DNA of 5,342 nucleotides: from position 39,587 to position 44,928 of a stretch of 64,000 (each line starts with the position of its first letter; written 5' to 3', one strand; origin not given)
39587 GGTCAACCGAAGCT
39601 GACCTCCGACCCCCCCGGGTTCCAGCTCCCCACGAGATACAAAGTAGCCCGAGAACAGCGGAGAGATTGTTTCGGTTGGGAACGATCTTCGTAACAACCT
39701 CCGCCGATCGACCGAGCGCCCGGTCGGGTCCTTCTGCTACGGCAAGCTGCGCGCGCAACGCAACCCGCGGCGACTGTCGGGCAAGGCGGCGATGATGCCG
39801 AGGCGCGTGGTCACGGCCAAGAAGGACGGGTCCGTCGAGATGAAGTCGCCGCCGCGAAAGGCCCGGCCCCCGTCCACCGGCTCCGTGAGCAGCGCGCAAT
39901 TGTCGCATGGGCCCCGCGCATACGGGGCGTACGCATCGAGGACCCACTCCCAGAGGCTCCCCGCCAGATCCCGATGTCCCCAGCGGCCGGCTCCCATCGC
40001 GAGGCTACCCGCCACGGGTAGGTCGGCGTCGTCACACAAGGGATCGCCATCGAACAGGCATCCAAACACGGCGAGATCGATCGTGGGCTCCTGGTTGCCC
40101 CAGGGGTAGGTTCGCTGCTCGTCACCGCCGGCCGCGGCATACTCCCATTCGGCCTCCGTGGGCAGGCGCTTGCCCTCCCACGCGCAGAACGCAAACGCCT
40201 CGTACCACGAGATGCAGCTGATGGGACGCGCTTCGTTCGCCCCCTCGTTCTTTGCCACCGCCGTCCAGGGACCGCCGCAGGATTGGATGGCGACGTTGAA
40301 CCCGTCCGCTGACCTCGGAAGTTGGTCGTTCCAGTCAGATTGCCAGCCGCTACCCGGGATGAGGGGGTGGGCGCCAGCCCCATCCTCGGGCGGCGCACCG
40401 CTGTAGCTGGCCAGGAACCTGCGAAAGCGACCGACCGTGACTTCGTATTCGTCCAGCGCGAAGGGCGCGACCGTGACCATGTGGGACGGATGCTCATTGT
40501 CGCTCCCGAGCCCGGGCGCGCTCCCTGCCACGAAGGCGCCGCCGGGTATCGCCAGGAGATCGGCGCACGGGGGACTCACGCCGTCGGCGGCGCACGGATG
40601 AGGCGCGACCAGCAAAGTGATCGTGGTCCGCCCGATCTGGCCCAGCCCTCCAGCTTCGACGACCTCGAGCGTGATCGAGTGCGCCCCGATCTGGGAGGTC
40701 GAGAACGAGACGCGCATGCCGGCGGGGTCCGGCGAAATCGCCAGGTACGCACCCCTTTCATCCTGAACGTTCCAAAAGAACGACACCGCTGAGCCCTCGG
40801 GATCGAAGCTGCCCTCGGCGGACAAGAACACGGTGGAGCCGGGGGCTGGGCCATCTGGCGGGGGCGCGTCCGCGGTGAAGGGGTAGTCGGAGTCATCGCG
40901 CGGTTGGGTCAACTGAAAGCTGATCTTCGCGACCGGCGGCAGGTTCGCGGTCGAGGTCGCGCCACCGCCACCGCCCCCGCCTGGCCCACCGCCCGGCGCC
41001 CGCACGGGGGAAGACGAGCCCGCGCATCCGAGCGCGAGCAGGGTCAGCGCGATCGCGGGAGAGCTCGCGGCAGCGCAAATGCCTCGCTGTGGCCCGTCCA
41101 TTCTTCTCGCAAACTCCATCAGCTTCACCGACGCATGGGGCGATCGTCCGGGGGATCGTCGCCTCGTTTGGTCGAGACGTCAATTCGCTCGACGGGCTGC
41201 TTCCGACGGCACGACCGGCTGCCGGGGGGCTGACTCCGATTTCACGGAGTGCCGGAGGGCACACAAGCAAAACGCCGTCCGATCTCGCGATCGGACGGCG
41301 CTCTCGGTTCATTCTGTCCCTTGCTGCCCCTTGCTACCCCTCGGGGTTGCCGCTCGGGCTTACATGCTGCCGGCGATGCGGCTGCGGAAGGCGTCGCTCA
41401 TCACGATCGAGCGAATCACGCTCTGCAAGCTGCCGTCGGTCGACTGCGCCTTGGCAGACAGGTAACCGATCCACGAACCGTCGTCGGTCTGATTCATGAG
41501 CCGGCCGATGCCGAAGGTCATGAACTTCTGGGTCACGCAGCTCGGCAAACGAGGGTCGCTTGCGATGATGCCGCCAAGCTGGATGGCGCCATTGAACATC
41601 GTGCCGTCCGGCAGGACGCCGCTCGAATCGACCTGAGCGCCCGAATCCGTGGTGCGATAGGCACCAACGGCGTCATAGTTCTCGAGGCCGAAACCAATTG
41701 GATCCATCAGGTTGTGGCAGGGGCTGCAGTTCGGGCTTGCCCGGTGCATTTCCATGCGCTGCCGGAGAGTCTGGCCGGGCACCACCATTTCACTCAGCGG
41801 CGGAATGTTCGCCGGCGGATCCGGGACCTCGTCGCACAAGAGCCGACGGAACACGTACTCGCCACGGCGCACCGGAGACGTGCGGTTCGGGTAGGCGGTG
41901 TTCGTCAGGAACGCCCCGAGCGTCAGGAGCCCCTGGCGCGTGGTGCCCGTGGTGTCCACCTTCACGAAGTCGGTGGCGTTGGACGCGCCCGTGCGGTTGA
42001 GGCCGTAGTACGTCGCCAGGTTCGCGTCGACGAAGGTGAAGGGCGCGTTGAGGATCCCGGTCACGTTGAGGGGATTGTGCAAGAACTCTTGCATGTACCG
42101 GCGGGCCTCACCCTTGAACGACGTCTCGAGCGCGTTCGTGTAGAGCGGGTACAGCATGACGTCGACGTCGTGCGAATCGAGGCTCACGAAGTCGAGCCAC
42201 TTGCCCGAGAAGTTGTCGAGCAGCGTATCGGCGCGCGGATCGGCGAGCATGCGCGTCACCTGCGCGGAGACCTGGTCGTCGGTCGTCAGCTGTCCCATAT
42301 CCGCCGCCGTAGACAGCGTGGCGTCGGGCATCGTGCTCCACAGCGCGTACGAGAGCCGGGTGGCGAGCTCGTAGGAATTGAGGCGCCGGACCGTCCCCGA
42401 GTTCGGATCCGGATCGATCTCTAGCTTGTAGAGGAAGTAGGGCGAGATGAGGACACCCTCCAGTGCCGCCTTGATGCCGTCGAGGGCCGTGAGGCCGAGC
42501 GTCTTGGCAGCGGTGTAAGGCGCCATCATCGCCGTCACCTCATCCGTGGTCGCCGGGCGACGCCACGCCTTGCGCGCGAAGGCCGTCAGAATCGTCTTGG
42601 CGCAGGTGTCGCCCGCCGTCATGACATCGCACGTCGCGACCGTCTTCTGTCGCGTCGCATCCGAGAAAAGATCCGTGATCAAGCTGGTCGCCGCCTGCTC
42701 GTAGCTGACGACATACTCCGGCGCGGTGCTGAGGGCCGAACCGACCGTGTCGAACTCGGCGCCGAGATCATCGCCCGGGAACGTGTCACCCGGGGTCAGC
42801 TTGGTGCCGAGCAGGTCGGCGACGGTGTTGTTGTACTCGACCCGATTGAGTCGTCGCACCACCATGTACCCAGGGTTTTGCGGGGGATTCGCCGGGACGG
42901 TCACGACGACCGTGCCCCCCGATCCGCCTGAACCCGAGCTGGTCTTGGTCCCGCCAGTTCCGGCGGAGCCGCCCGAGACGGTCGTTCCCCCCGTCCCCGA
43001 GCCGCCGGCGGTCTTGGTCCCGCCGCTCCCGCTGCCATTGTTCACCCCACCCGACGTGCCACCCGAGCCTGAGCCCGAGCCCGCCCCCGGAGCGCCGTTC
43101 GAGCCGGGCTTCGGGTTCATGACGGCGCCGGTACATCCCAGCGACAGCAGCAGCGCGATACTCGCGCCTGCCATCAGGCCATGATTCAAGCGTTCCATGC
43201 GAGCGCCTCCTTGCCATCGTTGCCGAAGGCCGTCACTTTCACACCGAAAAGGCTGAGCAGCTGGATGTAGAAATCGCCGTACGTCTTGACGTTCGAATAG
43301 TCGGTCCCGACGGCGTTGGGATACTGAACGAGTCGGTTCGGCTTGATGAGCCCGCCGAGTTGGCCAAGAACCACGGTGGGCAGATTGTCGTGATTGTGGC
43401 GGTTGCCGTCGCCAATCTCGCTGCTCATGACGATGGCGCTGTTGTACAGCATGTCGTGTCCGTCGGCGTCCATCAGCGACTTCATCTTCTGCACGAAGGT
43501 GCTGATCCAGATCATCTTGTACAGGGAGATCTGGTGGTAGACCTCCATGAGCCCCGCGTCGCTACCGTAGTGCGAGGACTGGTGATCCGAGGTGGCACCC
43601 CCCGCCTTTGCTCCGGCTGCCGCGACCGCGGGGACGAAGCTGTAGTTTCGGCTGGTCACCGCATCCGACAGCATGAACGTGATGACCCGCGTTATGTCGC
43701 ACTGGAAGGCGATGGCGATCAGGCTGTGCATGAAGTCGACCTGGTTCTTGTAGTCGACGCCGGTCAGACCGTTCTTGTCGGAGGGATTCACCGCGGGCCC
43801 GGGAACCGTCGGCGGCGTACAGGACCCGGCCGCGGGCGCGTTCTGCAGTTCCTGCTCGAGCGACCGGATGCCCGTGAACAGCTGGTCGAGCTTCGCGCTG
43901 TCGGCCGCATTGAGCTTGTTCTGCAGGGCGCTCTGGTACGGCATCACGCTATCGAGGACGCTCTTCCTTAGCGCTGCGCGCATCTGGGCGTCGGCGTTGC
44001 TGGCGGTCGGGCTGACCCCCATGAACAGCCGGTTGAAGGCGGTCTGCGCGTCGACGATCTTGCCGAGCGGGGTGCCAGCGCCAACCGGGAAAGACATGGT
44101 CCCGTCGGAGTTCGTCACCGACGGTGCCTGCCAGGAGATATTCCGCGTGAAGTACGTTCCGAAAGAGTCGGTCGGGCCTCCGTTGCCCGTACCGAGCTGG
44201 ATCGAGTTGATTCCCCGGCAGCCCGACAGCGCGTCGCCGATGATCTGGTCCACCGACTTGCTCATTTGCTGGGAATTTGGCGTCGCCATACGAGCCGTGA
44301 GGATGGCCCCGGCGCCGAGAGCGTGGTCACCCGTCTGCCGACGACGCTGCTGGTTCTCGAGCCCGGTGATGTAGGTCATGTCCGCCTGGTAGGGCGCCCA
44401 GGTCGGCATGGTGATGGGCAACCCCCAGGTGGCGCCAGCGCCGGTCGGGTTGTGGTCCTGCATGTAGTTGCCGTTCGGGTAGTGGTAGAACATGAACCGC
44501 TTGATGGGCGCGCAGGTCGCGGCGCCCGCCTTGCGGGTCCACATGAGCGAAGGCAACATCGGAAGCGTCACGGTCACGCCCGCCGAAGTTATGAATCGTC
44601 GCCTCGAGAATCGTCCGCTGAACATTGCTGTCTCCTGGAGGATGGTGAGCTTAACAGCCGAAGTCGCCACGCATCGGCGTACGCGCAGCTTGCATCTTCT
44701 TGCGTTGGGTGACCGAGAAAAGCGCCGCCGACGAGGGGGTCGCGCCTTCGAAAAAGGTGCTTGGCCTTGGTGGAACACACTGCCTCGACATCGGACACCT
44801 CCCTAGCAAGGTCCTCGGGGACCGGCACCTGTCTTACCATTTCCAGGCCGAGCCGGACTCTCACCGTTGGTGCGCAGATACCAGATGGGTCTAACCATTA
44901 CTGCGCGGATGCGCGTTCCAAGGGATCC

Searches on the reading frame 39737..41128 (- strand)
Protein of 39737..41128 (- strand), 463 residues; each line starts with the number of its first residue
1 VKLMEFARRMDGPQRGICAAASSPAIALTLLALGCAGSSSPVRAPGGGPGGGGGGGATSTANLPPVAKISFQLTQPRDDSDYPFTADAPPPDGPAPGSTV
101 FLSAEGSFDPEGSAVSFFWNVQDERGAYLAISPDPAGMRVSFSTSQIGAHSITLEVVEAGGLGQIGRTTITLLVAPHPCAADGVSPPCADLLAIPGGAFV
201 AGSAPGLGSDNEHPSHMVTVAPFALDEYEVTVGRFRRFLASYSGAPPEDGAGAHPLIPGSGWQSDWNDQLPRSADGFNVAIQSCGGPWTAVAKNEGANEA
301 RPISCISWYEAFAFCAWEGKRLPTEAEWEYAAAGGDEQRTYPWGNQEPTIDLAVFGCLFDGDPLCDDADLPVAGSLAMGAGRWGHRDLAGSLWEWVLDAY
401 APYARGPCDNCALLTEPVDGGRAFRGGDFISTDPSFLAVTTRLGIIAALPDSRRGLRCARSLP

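Call 103: search_protein_families(library=pfam, proteins=[window:39737-41128:-], max_evalue=0.0001)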
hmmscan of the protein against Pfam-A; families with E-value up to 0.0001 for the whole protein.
window:39737-41128:- (463 aa): 1 family
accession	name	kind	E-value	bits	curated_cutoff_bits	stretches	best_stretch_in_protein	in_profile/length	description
PF03781.23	FGE-sulfatase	-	5.1e-44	151.3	23.3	1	188-460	2-255/255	Sulfatase-modifying factor enzyme 1-like domain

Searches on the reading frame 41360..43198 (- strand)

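Call 103: search_protein_families(library=pfam, proteins=[window:41360-43198:-], max_evalue=0.0001)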
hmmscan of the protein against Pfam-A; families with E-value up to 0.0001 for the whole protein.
window:41360-43198:- (612 aa): 5 families
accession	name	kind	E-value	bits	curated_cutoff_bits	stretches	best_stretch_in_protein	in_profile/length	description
PF07631.16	PSD4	-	1.5e-37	129.3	23.3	1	273-400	1-128/128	Protein of unknown function (DUF1592)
PF07627.16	PSCyt3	-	3.7e-34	117.4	27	1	421-518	1-98/98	Protein of unknown function (DUF1588)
PF07626.16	PSD3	-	1.4e-18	67.6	23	1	115-177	1-63/65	Protein of unknown function (DUF1587)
PF07637.16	PSD5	-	5.5e-18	65.5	34.2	1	199-260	1-62/62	Protein of unknown function (DUF1595)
PF07624.16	PSD2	-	4.3e-11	42.8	25.8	1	531-604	1-74/74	Protein of unknown function (DUF1585)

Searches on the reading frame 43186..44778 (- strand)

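Call 103: search_protein_families(library=pfam, proteins=[window:43186-44778:-], max_evalue=0.0001)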
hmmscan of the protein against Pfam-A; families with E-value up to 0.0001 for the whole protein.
window:43186-44778:- (530 aa): 1 family
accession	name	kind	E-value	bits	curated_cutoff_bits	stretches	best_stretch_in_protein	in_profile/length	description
PF07586.16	HXXSHH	-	1.7e-54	185.9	30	1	94-421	1-302/307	Protein of unknown function (DUF1552)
